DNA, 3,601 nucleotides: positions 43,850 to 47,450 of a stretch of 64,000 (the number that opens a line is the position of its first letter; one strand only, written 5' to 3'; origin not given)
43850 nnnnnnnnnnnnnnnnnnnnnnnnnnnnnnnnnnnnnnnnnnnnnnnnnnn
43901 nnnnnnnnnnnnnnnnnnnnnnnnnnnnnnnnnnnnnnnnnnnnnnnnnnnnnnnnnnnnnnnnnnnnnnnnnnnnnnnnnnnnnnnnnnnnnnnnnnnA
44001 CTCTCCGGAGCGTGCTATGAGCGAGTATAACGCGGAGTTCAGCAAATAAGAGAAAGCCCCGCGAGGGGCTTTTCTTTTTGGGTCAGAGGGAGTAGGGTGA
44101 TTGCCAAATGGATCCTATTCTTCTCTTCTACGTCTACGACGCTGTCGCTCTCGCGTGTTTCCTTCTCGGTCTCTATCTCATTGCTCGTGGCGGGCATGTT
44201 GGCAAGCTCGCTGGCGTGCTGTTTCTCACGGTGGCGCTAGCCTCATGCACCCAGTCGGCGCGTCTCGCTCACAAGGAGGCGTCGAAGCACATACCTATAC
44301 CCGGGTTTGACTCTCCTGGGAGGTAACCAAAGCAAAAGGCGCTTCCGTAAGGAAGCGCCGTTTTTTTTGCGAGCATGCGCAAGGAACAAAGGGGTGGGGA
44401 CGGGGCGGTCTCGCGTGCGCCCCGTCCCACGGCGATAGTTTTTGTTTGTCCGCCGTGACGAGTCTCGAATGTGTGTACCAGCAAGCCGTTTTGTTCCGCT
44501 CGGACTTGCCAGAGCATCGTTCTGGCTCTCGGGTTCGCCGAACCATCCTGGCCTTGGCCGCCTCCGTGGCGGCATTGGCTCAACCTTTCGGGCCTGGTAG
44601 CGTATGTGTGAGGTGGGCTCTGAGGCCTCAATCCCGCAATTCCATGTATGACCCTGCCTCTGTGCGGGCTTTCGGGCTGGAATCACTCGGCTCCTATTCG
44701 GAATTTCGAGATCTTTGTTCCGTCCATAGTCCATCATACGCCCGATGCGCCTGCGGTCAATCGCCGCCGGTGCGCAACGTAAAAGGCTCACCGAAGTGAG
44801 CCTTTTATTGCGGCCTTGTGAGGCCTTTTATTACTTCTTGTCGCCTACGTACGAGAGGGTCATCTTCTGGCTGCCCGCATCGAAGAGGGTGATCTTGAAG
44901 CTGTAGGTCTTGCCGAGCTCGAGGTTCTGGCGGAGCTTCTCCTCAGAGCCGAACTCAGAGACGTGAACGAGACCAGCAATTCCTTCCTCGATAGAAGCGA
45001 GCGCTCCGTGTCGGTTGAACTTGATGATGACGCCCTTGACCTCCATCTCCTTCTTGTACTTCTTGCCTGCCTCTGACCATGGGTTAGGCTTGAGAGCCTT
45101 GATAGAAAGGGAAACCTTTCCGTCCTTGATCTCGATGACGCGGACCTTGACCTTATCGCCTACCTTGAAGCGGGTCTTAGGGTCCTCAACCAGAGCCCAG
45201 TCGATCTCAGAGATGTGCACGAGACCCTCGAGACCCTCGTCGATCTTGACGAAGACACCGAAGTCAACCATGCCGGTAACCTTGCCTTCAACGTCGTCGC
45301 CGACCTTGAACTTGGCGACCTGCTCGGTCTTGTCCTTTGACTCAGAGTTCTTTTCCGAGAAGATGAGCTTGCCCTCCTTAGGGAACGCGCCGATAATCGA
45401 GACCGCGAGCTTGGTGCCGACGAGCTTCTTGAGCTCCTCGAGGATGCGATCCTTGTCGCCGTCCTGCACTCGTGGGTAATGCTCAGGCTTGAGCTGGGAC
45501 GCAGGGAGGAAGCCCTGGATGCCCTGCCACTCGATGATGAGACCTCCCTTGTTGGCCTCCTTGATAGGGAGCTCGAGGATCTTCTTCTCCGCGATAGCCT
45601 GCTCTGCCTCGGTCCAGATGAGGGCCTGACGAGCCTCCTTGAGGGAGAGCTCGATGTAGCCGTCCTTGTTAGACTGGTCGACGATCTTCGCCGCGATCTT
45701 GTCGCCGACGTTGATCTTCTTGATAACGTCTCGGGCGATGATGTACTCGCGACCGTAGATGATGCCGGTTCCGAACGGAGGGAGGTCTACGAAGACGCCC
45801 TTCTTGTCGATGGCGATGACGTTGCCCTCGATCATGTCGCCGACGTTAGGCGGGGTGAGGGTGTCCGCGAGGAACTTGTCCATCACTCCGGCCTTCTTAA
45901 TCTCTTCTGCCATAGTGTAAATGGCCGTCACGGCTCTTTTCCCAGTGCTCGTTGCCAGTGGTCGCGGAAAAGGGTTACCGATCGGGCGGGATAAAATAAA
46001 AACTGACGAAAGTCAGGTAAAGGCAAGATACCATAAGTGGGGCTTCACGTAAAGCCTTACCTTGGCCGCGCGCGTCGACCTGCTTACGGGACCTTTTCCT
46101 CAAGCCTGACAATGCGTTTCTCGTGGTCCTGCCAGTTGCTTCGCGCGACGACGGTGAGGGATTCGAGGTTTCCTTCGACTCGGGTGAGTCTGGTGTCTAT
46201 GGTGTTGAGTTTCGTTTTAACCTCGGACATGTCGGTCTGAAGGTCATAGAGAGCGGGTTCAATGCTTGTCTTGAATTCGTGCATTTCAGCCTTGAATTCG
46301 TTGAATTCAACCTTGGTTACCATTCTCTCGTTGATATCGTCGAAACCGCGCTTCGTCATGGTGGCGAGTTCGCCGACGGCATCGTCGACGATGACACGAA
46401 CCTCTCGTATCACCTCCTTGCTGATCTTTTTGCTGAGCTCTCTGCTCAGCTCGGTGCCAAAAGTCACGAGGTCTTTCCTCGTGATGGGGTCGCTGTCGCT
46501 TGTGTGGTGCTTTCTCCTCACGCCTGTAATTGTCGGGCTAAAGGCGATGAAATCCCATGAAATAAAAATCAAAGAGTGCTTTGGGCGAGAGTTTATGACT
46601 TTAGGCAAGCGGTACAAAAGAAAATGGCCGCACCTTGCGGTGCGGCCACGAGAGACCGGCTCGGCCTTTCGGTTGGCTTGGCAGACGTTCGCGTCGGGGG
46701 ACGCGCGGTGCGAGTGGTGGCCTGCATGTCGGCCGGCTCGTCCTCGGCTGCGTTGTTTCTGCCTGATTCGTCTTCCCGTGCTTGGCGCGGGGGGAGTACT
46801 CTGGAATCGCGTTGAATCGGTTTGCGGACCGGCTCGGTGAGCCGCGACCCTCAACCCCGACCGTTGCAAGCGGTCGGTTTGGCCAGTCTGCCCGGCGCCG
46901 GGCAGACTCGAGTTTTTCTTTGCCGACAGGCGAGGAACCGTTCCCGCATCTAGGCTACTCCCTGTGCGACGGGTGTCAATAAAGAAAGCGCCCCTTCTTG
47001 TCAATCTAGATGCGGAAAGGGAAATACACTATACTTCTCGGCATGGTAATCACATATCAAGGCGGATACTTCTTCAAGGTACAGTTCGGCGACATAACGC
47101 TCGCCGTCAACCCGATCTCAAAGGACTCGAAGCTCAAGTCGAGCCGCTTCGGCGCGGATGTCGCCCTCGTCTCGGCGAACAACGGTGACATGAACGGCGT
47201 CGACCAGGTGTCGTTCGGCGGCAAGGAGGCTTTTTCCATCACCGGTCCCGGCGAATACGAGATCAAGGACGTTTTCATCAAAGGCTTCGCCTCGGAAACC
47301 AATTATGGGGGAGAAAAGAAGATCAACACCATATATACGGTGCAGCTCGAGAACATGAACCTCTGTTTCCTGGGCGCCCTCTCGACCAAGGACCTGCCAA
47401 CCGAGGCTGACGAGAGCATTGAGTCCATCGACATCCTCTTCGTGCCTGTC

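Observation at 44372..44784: Terminator-bounded ~410-nt GC-rich region without convincing ORF: candidate structured ncRNA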

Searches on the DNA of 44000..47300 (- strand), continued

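Call 48: search_rna_families(source=window, start=44325, end=44765, threshold=evalue, max_evalue=10, show_alignments=4)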
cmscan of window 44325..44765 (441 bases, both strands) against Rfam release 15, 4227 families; matches with E-value up to 10: 7.
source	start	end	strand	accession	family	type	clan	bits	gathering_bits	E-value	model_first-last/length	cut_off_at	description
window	44332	44426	-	RF01820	RsaE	Gene; sRNA;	-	24.5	79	0.06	1-112/112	no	RNA Staph. aureus E (RoxS)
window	44334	44463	-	RF02889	Sr006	Gene; sRNA;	-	19.7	100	0.67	1-124/124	no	Pseudomonas sRNA 6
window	44338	44427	-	RF01529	CC3552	Gene; sRNA;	-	16.7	50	2.1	1-106/106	no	Cauldobacter sRNA CC3552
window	44325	44374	+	RF00519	suhB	Gene; sRNA;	CL00108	16.2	41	0.76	27-77/77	5'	Makes More Granules Regulator RNA (mmgR)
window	44330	44425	-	RF02869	ncS025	Gene; sRNA;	-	15.8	46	2.4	1-85/85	no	Burkholderia sRNA 25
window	44652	44676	-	RF01991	SECIS_5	Cis-reg;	-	15.6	50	5.4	22-46/66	no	Selenocysteine insertion sequence 5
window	44331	44546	-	RF02867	ncS011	Gene; sRNA;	-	14.5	48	0.19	1-207/207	no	Burkholderia sRNA 11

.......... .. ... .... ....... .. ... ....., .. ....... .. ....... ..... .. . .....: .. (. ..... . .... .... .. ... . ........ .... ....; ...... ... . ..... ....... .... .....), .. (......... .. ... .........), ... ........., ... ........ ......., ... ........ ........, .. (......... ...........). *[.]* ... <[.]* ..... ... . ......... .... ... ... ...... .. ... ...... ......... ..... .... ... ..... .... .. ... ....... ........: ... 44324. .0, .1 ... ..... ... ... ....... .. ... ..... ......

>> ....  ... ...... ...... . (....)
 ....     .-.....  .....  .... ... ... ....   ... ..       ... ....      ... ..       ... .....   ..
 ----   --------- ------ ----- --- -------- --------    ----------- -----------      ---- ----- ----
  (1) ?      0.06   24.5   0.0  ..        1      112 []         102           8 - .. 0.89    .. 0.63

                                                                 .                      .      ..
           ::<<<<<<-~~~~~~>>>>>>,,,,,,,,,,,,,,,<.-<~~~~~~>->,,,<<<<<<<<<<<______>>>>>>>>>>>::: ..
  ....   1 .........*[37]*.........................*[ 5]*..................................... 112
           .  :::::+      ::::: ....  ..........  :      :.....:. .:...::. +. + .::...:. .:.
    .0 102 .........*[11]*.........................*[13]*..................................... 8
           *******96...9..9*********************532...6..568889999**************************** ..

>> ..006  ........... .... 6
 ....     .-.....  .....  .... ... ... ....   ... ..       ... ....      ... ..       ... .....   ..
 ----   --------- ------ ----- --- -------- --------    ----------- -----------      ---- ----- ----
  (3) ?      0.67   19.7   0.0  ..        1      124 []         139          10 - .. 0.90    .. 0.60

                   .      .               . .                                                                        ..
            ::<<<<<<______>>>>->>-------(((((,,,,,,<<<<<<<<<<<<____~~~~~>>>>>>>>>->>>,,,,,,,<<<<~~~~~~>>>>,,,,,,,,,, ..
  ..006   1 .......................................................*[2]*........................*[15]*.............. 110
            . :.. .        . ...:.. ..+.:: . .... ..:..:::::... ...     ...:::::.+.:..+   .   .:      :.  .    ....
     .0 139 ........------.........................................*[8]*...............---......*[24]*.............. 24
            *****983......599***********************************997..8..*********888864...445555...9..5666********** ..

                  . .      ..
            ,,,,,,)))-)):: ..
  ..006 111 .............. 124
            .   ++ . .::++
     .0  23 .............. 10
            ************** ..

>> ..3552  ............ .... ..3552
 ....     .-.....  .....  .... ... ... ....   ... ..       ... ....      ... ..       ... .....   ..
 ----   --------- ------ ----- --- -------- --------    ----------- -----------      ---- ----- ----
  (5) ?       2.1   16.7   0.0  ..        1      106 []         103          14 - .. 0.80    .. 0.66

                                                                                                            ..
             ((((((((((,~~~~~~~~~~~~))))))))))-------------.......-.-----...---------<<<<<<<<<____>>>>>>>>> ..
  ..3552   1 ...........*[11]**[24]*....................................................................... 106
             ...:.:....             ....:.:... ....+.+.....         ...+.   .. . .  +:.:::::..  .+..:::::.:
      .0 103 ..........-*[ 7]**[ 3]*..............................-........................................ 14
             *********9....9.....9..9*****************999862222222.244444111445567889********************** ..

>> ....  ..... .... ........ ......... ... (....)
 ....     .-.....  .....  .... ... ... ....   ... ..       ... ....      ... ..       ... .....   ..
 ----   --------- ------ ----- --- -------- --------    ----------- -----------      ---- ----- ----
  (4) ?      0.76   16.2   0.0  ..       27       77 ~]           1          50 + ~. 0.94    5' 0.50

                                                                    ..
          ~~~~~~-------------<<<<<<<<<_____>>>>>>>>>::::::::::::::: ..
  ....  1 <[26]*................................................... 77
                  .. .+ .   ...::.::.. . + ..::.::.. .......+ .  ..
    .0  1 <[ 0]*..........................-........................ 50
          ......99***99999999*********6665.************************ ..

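Call 49: search_rna_families(source=L010, start=5100, end=5900, threshold=evalue, max_evalue=10, show_alignments=4)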
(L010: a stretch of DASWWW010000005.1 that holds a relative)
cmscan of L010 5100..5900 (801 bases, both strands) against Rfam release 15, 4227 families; matches with E-value up to 10: 16.
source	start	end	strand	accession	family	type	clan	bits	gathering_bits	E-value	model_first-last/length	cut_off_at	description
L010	5786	5877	+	RF02866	ncS16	Gene; sRNA;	-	24.6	48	0.021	1-83/83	no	Burkholderia sRNA 16 (Bc_KC_sr1)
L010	5779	5821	+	RF03560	mir-3926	Gene; miRNA;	-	24.5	82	0.055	1-63/63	no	mir-3926 microRNA precursor family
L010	5779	5823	-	RF03560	mir-3926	Gene; miRNA;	-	24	82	0.073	1-63/63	no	mir-3926 microRNA precursor family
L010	5783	5815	+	RF02566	Ms1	Gene; sRNA;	-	18.3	162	0.021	257-296/304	no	Mycobacterium smegmatis small RNA 1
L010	5777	5825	+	RF03493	mir-1281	Gene; miRNA;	-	18.2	70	3.8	1-54/54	no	mir-1281 microRNA precursor family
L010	5768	5826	+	RF00236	ctRNA_pGA1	Gene; antisense;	-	18.1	45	0.66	1-79/79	no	ctRNA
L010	5747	5813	+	RF01670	P17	Gene; sRNA;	-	16.8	45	0.087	1-282/282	no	Pseudomonas sRNA P17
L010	5778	5875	-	RF02856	30_292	Gene; sRNA;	-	16.8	112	2.8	1-115/115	no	Leptospira sRNA 30_292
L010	5782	5818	+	RF04106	mir-1303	Gene; miRNA;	-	15.7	107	7.1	1-85/85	no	mir-1303 microRNA precursor family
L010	5780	5874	+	RF01456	VrrA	Gene; antisense;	-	15.6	50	7.4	1-140/140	no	Vibrio regulatory RNA of OmpA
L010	5829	5866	-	RF01795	FourU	Cis-reg; thermoregulator;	-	15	60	5.3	1-65/65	no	FourU thermometer RNA element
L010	5776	5819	-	RF01522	TB10Cs1H1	Gene; snRNA; snoRNA; HACA-box;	-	14.5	45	8.1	11-59/71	no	Trypanosomatid snoRNA TB10Cs1H1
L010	5851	5880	-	RF00617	cHP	Cis-reg;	CL00129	14.2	40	6.2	1-45/45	no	Flavivirus capsid hairpin cHP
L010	5526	5595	-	RF03507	mir-4429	Gene; miRNA;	-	13.3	97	9.2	1-73/73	no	mir-4429 microRNA precursor family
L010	5697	5787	-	RF00660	mir-214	Gene; miRNA;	-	13.2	66.7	6.4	24-80/101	no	mir-214 microRNA precursor family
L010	5515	5581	+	RF01670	P17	Gene; sRNA;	-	9.3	45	9.8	1-282/282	no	Pseudomonas sRNA P17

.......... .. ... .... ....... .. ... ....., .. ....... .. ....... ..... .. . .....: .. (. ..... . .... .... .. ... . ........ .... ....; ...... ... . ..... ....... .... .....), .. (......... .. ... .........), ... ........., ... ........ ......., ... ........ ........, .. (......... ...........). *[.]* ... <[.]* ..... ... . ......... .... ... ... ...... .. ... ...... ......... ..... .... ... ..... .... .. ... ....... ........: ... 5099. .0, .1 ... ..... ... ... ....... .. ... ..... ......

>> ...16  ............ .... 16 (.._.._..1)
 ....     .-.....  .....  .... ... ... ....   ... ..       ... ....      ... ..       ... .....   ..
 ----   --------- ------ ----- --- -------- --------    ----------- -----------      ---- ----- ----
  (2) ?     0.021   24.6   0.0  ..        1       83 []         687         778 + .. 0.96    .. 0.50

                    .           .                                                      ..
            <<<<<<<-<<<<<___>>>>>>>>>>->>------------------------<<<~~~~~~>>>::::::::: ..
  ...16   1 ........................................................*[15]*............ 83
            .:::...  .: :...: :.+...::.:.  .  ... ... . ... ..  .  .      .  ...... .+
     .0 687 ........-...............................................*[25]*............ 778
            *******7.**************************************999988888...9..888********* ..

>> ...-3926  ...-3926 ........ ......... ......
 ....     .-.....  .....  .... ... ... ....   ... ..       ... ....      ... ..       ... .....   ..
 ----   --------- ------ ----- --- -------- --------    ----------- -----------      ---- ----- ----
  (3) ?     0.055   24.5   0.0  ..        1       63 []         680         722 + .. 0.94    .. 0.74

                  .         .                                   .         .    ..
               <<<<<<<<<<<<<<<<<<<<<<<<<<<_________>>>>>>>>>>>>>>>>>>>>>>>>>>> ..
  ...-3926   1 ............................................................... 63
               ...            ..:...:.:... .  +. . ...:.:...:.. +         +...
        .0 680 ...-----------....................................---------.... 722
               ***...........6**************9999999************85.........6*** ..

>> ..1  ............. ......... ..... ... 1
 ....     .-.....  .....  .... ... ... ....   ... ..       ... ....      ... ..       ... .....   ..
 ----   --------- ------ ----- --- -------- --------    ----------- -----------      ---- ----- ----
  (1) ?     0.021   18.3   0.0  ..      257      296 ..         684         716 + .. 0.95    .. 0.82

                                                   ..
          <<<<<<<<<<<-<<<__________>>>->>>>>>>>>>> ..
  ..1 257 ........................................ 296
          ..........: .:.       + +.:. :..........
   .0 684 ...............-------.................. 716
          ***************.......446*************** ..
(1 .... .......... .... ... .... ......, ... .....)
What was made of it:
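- Closest known: 6S RNA / Ms1-type RNA-polymerase-binding RNAs. Same: The G/C hairpin of relative L010 matches the 3' hairpin of the Ms1 model at 18.3 bits (call 49).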

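Call 63: search_with_rna_model(model_id=R1, sources=[window, L001, L004, L005, L008, L009, L010, L011, L014, L016, L091, L104], max_evalue=0.05, make_alignment=true)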
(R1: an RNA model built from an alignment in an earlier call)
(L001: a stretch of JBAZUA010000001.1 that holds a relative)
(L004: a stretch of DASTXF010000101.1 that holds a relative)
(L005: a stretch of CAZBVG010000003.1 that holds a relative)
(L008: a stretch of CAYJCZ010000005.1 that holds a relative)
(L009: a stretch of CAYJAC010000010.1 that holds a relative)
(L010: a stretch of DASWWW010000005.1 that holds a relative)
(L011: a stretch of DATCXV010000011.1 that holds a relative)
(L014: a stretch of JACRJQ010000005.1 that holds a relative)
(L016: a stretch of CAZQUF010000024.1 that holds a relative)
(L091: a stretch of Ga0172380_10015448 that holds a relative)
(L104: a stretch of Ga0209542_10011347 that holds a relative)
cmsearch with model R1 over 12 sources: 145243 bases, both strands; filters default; matches with E-value up to 0.05: 19.
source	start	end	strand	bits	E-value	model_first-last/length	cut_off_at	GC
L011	3829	3889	+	52.7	4.9e-11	1-59/59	no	0.56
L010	5781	5842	+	52.2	6.5e-11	1-59/59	no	0.56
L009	5549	5612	+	50.7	1.6e-10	1-59/59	no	0.53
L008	5225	5281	+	44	8.2e-09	1-59/59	no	0.58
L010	5543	5606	+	42.6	1.9e-08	1-59/59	no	0.61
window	44374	44429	-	39.4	1.2e-07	1-59/59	no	0.71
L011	3699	3773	+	39.2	1.4e-07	1-59/59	no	0.6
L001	5596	5646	+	39.1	1.5e-07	1-59/59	no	0.59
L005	5186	5242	+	35.8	1.1e-06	1-59/59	no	0.56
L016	5186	5247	+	26.5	0.00025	1-59/59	no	0.66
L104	2105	2159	+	25.8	0.00039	1-59/59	no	0.49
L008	5386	5447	+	25.4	0.00049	1-59/59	no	0.53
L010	5777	5816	-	23.1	0.0019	2-41/59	no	0.77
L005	5455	5558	+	22.5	0.0028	1-59/59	no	0.56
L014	5260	5337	+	21.2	0.0058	1-59/59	no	0.71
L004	1585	1688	+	19.3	0.018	1-59/59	no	0.51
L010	5510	5579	-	18.3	0.032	1-59/59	no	0.6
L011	3806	3867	-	18.2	0.034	1-59/59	no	0.6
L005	5294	5351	+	18.2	0.035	1-59/59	no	0.67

Alignment A3: 19 matches aligned to the model, 165 columns, each read 5' to 3' on its own strand. Consensus structure (alignment columns), stored with it:
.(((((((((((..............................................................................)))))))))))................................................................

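Call 85: search_dna_similar(query=window:44330-44830:+, collection=phages, mode=distant, max_evalue=0.001, max_rows=5)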
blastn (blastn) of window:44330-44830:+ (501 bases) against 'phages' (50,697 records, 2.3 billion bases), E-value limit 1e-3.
No match.

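Call 86: search_dna_similar(query=window:44330-44830:+, collection=plasmids, mode=distant, max_evalue=0.001, max_rows=5)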
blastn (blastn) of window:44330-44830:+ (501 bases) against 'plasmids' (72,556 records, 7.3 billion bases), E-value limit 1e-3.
No match.
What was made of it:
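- Tried and rejected: Searches of phage and plasmid collections found nothing (calls 85, 86).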

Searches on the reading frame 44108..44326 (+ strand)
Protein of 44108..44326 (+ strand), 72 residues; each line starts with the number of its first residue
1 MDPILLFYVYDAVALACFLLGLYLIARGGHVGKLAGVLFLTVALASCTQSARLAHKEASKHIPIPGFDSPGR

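Call 19: find_encoding_contigs(protein=window:44108-44326:+, flank=3000, max_places=10)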
Protein window:44108-44326:+ (72 aa): 11 contigs read that carry it; 5 places shown.
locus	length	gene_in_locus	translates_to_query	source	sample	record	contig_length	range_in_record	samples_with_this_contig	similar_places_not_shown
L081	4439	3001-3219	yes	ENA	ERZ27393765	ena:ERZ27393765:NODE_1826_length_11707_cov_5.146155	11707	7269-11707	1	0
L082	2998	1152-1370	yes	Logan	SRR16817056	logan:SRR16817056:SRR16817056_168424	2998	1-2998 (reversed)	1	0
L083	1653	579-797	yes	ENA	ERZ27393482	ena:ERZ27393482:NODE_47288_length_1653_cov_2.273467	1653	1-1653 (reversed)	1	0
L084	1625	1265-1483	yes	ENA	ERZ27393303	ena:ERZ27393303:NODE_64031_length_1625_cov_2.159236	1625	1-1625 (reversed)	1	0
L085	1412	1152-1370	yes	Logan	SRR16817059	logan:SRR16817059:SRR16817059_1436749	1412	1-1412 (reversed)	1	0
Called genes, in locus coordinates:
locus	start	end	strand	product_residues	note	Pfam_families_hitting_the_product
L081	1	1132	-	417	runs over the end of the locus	PF03129:HGTP_anticodon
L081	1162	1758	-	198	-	PF10502:Peptidase_S26, PF00717:Peptidase_S24 (faint)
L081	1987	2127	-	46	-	-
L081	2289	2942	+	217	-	PF01195:Pept_tRNA_hydro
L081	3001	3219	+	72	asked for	-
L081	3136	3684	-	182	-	-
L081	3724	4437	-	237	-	?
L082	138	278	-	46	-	-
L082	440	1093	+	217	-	PF01195:Pept_tRNA_hydro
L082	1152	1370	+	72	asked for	-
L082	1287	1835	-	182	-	-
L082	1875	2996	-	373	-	?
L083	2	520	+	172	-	?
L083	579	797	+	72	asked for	-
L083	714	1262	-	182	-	-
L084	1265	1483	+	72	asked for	-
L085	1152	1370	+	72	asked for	-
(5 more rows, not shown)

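Call 22: search_protein_families(library=pfam, max_evalue=1, proteins=[window:44108-44326:+])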
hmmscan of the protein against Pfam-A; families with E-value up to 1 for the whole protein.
window:44108-44326:+ (72 aa): 0 families

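Call 95: search_protein_families(library=ncbifam, alignment_id=A4, max_evalue=0.1)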
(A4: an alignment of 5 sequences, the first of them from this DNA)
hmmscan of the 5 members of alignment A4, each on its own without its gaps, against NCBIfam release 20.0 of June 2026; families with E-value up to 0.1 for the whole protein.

A. member 1, seq(72 aa): 0 families

B. families by the number of members that match (of 5 scanned): 4 families
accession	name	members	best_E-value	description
NF051466.1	MSP1_alpha_C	1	0.0018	major surface protein MSP1 subunit alpha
TIGR02872.1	spore_ytvI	1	0.007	sporulation integral membrane protein YtvI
NF040511.1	membrane_GPGG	1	0.084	GPGG-motif small membrane protein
TIGR03726.1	strep_RK_lipo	1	0.089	putative cross-wall-targeting lipoprotein signal domain-containing protein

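Call 96: search_protein_families(library=pfam, alignment_id=A4, max_evalue=0.1)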
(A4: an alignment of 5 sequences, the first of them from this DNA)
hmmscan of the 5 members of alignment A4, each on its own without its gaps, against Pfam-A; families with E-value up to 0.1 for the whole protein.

A. member 1, seq(72 aa): 0 families

B. families by the number of members that match (of 5 scanned): 7 families
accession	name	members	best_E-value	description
PF11893.13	DUF3413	1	0.0049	Domain of unknown function (DUF3413)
PF13506.12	Glyco_transf_21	1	0.015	Glycosyl transferase family 21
PF04238.17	DUF420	1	0.019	Protein of unknown function (DUF420)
PF11670.13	MSP1a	1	0.022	Major surface protein 1a (MSP1a)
PF02690.20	Na_Pi_cotrans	1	0.025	Na+/Pi-cotransporter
PF03739.19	LptF_LptG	1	0.038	Lipopolysaccharide export system permease LptF/LptG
PF20134.4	DUF6524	1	0.075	Family of unknown function (DUF6524)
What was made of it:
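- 44108..44326 (+): Neighbour, not part of the RNA. ORF72 is a small protein with two hydrophobic segments, located downstream of pth. Counterparts of 61-77 aa lie at the same position in L001, L005, L008 and L011, and a 159-aa ORF related to L001's lies there in L091. No Pfam or NCBIfam family (calls 22, 95, 96).
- On Type I toxin-antitoxin antisense RNA: It is 72 aa with two hydrophobic segments, and no toxin family matches (calls 22, 95, 96).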
